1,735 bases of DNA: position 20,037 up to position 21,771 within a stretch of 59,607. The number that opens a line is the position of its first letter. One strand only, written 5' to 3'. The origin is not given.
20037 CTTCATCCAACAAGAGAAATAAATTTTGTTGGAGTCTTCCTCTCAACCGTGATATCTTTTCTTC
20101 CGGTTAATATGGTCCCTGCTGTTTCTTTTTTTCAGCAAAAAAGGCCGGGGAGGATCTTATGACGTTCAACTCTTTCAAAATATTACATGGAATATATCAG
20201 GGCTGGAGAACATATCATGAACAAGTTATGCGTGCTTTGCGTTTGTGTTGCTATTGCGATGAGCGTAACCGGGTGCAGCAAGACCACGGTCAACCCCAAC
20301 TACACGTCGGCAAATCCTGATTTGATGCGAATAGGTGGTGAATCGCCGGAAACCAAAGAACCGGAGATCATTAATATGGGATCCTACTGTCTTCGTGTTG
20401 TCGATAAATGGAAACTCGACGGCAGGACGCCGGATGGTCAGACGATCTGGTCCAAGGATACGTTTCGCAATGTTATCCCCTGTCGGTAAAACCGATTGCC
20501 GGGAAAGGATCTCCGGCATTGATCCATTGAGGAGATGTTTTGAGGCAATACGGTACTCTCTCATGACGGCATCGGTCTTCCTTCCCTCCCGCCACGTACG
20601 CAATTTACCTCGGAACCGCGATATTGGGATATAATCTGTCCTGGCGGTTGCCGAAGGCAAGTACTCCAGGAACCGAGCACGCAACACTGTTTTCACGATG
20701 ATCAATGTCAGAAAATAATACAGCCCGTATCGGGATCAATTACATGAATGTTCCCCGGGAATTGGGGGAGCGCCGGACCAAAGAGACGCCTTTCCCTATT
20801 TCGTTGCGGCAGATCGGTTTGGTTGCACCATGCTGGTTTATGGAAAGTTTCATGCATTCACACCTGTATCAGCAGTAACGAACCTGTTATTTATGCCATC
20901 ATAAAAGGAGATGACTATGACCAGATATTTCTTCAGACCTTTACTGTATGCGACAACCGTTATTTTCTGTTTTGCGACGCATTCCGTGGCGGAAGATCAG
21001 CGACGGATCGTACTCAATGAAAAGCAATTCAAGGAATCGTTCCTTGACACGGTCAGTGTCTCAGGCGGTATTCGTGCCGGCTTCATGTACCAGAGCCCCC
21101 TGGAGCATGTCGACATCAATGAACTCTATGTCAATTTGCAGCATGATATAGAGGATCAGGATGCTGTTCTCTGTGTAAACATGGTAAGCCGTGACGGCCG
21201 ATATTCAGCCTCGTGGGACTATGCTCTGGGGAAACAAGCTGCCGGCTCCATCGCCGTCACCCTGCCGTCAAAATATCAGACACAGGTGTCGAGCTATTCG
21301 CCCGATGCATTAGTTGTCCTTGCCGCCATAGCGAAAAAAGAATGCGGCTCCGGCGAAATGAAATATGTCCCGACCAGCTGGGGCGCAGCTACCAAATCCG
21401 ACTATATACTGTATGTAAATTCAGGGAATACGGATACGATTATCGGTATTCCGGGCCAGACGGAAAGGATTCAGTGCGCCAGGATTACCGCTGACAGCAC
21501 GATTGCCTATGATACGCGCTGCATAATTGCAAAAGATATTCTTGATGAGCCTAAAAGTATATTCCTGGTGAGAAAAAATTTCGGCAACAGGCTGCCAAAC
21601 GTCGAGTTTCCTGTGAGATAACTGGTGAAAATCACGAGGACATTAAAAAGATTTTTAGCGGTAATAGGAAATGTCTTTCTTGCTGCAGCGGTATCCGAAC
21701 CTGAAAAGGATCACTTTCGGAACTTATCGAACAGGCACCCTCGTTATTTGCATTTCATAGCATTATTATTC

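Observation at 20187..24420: AT-richer four-gene operon of unknown function ending in a secreted trypsin-like protease with triple PPC domains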

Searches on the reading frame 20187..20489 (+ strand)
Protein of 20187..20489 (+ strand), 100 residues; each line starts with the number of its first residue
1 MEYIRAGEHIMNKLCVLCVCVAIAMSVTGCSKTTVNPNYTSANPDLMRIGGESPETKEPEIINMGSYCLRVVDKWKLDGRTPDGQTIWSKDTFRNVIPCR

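Call 3: search_protein_families(library=pfam, proteins=[window:20187-20489:+], max_evalue=1)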
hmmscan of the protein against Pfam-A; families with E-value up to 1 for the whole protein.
window:20187-20489:+ (100 aa): 0 families

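Call 4: search_protein_families(library=ncbifam, proteins=[window:20187-20489:+], max_evalue=1)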
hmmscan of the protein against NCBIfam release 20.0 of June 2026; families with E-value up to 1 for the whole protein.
window:20187-20489:+ (100 aa): 3 families
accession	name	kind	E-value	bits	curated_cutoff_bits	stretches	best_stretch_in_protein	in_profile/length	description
NF038215.1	acineto_lipo_PV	hypoth_equivalog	0.12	12.1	33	1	16-51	4-38/55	NF038215 family lipoprotein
TIGR03746.1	conj_TIGR03746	equivalog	0.12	11.8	137.25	1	11-91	12-94/202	PFL_4703 family integrating conjugative element protein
NF033216.1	lipo_YgdI_YgdR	subfamily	0.86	9.6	42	0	13-35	2-24/71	YgdI/YgdR family lipoprotein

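Call 5: search_protein_families(library=padloc, proteins=[window:20187-20489:+], max_evalue=1)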
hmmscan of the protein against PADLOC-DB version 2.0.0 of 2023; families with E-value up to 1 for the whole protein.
window:20187-20489:+ (100 aa): 1 family
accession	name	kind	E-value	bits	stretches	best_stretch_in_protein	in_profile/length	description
PDLC00861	E2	-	0.00076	17.1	1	34-80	61-107/232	E2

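Call 77: search_protein_families(library=phrogs, proteins=[window:20217-20489:+], max_evalue=0.01)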
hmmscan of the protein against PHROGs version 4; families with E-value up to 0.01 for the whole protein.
window:20217-20489:+ (90 aa): 0 families
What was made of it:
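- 20217..20489 (+): g1: a 90-aa lipoprotein (lipobox VTG|C, mature form about 70 aa, two conserved Cys). It is an accessory specific to Desulfobulbales. No family hit (calls 3-5, 77).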

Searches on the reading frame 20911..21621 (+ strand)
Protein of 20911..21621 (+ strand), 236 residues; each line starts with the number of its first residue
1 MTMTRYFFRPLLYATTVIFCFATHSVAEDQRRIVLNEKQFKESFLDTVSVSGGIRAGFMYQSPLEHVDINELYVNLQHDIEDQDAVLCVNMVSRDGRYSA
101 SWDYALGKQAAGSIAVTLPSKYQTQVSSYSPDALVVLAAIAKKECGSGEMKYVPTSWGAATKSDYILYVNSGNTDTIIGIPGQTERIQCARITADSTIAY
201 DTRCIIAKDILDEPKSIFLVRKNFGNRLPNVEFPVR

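Call 3: search_protein_families(library=pfam, proteins=[window:20911-21621:+], max_evalue=1)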
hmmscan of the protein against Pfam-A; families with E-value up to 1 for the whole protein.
window:20911-21621:+ (236 aa): 1 family
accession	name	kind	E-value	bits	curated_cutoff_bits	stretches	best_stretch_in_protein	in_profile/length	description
PF09118.17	GO-like_E_set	-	0.018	15.8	25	1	17-42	36-61/100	Galactose oxidase-like, Early set domain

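Call 4: search_protein_families(library=ncbifam, proteins=[window:20911-21621:+], max_evalue=1)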
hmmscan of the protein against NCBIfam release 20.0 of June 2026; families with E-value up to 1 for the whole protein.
window:20911-21621:+ (236 aa): 1 family
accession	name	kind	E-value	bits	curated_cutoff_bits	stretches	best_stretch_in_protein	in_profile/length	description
NF009847.0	PRK13318.1-5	equivalog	0.058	12.7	381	1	166-212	2-48/256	type III pantothenate kinase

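Call 5: search_protein_families(library=padloc, proteins=[window:20911-21621:+], max_evalue=1)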
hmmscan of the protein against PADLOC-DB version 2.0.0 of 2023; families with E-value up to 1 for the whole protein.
window:20911-21621:+ (236 aa): 0 families

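Call 15: find_homologous_proteins(query=window:20911-21621:+)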
Query window:20911-21621:+ (236 aa): 85 proteins with E <= 0.001 among 336 candidates.
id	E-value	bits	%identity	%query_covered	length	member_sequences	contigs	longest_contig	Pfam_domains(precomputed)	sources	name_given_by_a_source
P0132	3.9e-152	522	100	99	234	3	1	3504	-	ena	-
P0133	2.4e-134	464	86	99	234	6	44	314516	-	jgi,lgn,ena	-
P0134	1.4e-131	455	86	99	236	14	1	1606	-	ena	-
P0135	1.6e-123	428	82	97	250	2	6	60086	-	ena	-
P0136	1.4e-122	425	79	100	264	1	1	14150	-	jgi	jgi:hypothetical protein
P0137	3.7e-119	414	78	99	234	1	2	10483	-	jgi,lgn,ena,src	-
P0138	1.6e-118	412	77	99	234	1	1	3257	-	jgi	-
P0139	3.2e-118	411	77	99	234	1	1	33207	-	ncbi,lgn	-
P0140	4.4e-118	411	77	99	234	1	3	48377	-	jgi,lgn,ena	-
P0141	5.8e-118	410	77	99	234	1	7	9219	-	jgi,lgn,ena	-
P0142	1.4e-117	409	78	99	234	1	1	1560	-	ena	-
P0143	4.5e-117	407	79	96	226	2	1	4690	-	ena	-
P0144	8.2e-117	406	77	99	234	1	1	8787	-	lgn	-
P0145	3.8e-116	404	77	100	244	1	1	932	-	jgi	jgi:hypothetical protein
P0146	3.9e-116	404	77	99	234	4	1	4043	-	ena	-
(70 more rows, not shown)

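Call 24: search_solved_structures(query=A2, max_evalue=10)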
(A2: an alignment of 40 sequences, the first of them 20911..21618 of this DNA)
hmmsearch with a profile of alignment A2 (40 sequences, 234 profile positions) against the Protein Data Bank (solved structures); distinct sequences matched with E-value up to 10: 1.
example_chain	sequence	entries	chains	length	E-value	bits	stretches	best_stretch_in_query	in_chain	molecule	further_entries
8qma_L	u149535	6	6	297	1.5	11.2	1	25-59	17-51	PAP9 | PAP9, FSD2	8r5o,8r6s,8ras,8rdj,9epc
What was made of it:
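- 20911..21621 (+): g2: a secreted (periplasmic) all-beta protein of 236 aa with a signal peptide and four conserved Cys. It is a new family. No PDB or Pfam sequence hits (calls 3, 24).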

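Call 32: predict_structure(alignment_id=A2)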
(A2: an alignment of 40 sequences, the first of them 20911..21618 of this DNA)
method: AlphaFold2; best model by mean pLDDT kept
length: 236 residues; sequences in the alignment: 40
mean_pLDDT: 80.6   pTM: 0.78
mean pLDDT of the five models: 80.6, 79.7, 79.5, 76.5, 75.3
residues with pLDDT >= 90: 110; 70-90: 71; 50-70: 32; < 50: 23
segments of 3 or more residues with pLDDT < 50: 1-8, 22-28, 51-54
pLDDT, mean of each block of 10 residues (from residue 1): 43 52 50 93 77 71 93 94 95 92 95 94 93 94 84 92 85 74 83 83 88 79 56 74
secondary structure, 60 per line:
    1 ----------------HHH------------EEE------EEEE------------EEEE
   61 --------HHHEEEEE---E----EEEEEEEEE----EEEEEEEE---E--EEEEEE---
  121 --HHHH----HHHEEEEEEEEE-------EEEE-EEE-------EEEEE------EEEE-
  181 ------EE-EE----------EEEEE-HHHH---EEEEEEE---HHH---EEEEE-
elements in order: E32-34 E41-44 E57-60 E72-76 E85-93 E98-105 E112-117 H123-126 E134-142 E150-153 E155-157 E165-169 E176-179 E202-206 H208-211 E215-221 E231-235
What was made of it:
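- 20911..21621 (+): AF2 model pLDDT 80.6, pTM 0.78, all-beta (call 32).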

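Call 76: search_dna_similar(query=window:20911-21618:+, collection=phages, mode=protein, max_evalue=0.001, max_rows=10)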
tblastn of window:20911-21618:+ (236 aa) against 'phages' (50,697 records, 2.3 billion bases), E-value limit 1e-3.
No match.

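Call 77: search_protein_families(library=phrogs, proteins=[window:20911-21621:+], max_evalue=0.01)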
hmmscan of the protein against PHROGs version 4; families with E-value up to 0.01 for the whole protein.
window:20911-21621:+ (236 aa): 0 families
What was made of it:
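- No PADLOC hit of note, no PHROG hit to g1-g3 (g4 only weakly, to two families of unknown function) and no phage hit for g2, the only gene searched there (calls 5, 76, 77).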
